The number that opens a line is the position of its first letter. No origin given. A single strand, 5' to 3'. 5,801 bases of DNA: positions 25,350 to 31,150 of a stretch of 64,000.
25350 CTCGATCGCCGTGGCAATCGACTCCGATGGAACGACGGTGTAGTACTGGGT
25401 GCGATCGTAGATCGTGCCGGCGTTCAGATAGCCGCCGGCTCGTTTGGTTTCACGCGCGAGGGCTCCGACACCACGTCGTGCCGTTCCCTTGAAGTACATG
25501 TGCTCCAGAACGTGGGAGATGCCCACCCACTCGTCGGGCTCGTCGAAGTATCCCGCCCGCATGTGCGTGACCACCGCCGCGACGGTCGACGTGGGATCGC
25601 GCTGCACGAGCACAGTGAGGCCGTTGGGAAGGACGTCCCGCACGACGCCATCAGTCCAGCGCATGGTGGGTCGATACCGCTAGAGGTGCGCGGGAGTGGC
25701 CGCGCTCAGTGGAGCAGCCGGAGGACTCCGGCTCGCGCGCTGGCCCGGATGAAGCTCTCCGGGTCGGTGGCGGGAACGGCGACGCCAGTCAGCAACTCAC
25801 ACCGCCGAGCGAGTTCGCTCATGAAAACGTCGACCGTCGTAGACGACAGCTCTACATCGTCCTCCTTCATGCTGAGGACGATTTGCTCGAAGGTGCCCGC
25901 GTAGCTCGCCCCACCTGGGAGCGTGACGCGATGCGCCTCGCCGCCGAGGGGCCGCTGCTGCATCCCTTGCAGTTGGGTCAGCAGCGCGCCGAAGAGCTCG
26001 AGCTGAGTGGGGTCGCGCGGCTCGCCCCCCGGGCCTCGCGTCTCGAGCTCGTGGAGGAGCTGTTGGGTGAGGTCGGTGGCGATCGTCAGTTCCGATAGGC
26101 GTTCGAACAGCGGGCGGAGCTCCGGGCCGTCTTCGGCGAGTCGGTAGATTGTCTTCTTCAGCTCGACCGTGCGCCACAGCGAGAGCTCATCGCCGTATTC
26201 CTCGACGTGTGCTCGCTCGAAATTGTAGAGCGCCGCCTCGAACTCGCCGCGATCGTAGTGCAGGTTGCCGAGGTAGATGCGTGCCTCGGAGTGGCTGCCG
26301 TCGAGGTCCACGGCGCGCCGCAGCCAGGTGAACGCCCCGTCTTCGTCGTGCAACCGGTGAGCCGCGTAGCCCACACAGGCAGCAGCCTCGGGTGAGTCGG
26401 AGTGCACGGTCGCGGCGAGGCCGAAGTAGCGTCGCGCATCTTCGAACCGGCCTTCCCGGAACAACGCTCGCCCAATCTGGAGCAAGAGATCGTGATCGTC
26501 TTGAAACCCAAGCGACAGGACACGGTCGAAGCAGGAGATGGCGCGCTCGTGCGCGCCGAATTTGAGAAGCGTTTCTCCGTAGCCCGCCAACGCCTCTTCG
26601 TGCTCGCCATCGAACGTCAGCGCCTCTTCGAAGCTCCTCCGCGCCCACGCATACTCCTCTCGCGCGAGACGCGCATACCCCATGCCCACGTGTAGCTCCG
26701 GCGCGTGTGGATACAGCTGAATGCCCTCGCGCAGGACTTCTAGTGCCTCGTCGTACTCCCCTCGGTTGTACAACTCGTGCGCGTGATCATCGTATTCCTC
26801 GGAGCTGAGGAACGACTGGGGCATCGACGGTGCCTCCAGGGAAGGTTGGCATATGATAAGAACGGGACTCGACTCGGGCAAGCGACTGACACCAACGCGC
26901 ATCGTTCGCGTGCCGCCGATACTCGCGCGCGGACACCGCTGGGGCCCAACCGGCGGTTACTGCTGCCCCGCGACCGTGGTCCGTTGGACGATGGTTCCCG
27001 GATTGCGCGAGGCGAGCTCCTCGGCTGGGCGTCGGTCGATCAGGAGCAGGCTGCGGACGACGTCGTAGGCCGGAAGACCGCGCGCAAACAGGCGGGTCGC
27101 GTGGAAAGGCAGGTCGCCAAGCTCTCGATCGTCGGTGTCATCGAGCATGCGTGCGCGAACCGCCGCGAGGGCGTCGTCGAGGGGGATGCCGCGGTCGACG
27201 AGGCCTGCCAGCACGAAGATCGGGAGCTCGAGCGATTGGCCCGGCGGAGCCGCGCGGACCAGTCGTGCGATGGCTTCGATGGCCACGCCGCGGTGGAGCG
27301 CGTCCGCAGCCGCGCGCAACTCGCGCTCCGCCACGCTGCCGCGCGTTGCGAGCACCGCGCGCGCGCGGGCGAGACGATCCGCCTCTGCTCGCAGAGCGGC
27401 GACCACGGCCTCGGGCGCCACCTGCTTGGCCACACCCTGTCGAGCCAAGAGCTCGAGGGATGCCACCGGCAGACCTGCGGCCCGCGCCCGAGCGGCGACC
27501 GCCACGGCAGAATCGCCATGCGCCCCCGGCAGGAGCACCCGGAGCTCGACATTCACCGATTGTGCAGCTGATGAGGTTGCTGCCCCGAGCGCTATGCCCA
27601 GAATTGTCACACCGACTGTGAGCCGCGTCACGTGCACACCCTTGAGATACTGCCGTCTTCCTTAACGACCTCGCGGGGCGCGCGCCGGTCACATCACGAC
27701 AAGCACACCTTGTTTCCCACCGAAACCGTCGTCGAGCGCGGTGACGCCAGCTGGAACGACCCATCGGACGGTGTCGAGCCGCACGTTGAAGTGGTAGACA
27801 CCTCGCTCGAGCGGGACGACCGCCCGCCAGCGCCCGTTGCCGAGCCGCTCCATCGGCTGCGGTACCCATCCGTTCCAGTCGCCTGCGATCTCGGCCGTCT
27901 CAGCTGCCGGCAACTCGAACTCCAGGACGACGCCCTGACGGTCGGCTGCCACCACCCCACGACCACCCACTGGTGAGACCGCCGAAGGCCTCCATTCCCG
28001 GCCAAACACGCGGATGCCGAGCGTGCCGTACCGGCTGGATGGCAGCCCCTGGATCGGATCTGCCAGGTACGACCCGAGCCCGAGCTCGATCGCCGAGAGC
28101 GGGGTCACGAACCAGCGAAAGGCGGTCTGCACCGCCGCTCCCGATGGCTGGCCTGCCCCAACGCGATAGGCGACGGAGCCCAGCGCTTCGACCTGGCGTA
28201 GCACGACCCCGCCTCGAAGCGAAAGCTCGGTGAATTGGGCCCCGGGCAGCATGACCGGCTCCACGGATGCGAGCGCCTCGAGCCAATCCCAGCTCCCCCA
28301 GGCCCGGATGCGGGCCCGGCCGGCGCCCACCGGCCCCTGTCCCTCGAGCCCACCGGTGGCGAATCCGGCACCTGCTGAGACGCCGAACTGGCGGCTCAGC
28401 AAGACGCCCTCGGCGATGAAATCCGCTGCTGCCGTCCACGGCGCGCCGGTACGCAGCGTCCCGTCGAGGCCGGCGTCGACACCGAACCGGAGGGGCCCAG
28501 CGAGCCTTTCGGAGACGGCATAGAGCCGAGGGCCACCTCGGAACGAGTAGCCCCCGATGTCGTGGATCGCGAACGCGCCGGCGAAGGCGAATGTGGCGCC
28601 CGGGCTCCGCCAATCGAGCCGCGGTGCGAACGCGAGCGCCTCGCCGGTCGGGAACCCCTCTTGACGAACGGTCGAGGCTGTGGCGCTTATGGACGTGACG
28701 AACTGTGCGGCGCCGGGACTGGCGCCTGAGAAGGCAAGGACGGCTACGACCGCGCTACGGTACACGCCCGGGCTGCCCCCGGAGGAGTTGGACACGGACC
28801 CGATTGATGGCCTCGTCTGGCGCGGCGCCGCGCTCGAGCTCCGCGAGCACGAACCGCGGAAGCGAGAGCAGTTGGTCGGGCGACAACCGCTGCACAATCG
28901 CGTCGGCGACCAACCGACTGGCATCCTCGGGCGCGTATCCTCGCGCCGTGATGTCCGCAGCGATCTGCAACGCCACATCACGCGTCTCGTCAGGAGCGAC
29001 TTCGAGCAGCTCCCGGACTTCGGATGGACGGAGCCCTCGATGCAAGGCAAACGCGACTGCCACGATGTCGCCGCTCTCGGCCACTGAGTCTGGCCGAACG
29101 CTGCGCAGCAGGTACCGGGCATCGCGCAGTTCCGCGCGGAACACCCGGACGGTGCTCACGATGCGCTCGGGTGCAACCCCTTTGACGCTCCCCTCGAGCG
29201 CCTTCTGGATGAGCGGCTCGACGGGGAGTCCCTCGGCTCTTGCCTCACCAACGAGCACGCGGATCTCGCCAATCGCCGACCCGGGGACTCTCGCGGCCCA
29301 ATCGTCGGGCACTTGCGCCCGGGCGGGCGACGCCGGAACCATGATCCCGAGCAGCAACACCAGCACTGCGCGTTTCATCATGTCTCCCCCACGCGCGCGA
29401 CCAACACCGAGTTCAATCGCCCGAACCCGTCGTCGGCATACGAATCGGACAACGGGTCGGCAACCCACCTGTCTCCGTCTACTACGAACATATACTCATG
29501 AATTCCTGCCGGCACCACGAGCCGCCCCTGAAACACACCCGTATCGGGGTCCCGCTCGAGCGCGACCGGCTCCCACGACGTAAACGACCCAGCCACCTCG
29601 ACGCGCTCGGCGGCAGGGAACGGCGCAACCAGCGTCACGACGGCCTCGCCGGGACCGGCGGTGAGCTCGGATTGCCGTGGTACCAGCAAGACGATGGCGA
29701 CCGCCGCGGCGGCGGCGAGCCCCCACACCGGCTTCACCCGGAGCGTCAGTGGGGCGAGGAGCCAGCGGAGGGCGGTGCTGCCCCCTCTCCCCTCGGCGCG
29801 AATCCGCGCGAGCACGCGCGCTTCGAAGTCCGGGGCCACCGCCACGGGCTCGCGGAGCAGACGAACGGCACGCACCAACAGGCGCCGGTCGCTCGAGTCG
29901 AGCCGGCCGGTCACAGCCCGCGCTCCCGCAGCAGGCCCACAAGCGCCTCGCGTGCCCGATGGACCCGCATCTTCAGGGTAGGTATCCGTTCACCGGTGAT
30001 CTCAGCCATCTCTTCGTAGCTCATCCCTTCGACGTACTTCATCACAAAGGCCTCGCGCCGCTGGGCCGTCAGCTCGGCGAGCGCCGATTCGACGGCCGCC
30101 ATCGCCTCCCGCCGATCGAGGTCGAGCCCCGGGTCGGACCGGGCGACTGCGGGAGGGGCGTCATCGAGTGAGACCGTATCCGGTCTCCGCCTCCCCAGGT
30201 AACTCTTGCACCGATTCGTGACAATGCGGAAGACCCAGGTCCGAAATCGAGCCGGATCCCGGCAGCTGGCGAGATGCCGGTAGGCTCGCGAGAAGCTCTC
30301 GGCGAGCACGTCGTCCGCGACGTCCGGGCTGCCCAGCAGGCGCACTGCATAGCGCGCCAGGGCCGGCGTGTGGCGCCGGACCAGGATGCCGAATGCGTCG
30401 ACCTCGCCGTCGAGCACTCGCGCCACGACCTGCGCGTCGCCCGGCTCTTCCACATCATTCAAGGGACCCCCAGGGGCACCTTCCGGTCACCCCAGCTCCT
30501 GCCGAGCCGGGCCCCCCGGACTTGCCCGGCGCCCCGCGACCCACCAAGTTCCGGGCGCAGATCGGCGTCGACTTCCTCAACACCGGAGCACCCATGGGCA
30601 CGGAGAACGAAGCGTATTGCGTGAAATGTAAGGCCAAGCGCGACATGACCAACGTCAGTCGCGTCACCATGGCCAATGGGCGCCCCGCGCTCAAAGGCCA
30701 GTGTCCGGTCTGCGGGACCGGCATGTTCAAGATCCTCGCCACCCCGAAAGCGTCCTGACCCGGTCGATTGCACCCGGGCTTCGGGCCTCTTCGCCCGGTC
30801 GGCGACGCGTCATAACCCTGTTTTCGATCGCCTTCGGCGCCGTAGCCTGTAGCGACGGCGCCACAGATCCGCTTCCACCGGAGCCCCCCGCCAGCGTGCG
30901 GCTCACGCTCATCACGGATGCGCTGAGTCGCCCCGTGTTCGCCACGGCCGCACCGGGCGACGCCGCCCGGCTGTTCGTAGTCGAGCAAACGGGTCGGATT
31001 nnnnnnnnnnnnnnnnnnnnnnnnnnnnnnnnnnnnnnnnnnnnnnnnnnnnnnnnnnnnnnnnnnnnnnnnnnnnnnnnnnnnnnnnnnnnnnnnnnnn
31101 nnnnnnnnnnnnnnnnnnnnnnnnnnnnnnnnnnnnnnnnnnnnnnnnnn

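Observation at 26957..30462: ECF sigma operon with two CBM48/AMPK-beta-like carbohydrate-binding modules and a pair of paralogous secreted helical proteins: candidate undescribed envelope sensing system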

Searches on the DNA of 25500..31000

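Call 72: search_rna_families(source=window, start=25500, end=31000, threshold=gathering)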
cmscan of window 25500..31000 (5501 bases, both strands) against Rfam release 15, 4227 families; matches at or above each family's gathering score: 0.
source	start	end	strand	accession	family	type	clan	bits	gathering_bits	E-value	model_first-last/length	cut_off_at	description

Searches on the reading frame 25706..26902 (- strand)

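Call 54: search_protein_families(library=pfam, proteins=[window:25706-26902:-], max_evalue=0.01)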
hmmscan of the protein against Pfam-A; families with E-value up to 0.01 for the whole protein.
window:25706-26902:- (398 aa): 17 families
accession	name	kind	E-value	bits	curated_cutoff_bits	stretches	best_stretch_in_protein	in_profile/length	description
PF07719.23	TPR_2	-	1.5e-20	72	27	1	43-66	10-33/34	Tetratricopeptide repeat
PF14559.12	TPR_19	-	9.1e-18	64.8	25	2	79-131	2-54/68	Tetratricopeptide repeat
PF00515.34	TPR_1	-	1.9e-17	62.7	27.8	1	206-231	2-27/34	Tetratricopeptide repeat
PF13428.12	TPR_14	-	2e-16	59.3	23.5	2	36-75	3-42/44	Tetratricopeptide repeat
PF13432.12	TPR_16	-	1.9e-15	57.4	32.7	3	141-202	1-62/65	Tetratricopeptide repeat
PF13414.12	TPR_11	-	3.3e-13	49.5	26.8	1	42-77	2-37/42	TPR repeat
PF13181.12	TPR_8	-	5.1e-10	39.1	25.7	0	41-65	8-32/34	Tetratricopeptide repeat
PF13424.12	TPR_12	-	1.4e-08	35.3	30.1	1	104-161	5-69/77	Tetratricopeptide repeat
PF12895.13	ANAPC3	-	3.1e-08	34.2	27.2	0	168-230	20-81/82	Anaphase-promoting complex, cyclosome, subunit 3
PF13431.12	TPR_17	-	6.5e-08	32.7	24.4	0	194-225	2-33/34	Tetratricopeptide repeat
PF13174.12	TPR_6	-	1.3e-06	29.1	26.3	0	138-162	1-25/33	Tetratricopeptide repeat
PF13374.12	TPR_10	-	1.5e-06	28.4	27.5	0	44-64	12-32/42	Tetratricopeptide repeat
PF07721.20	TPR_4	-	4.2e-05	24.2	27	0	41-59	8-26/26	Tetratricopeptide repeat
PF13176.12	TPR_7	-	0.00017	21.9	27.9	0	105-134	2-31/36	Tetratricopeptide repeat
PF13371.12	TPR_9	-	0.00024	21.5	35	0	117-174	10-66/73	Tetratricopeptide repeat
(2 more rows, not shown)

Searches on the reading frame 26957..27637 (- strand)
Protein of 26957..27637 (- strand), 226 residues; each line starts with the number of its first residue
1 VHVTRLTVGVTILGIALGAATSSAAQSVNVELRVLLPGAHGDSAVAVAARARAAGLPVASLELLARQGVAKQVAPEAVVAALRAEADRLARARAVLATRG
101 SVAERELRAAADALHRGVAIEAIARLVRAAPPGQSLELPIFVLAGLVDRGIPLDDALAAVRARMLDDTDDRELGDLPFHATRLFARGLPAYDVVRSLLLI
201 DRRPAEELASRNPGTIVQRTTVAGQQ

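Call 3: search_protein_families(library=pfam, proteins=[window:26957-27637:-], max_evalue=1)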
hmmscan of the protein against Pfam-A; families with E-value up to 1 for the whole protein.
window:26957-27637:- (226 aa): 2 families
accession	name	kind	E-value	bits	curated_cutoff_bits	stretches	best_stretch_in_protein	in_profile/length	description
PF02866.23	Ldh_1_C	-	0.26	11.7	22.6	1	32-114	23-102/174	lactate/malate dehydrogenase, alpha/beta C-terminal domain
PF09918.14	DUF2148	-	0.77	10.2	25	1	13-36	12-34/68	Uncharacterized protein containing a ferredoxin domain (DUF2148)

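Call 5: search_protein_families(library=ncbifam, proteins=[window:26957-27637:-], max_evalue=1)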
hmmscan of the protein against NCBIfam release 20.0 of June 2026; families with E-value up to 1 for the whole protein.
window:26957-27637:- (226 aa): 0 families
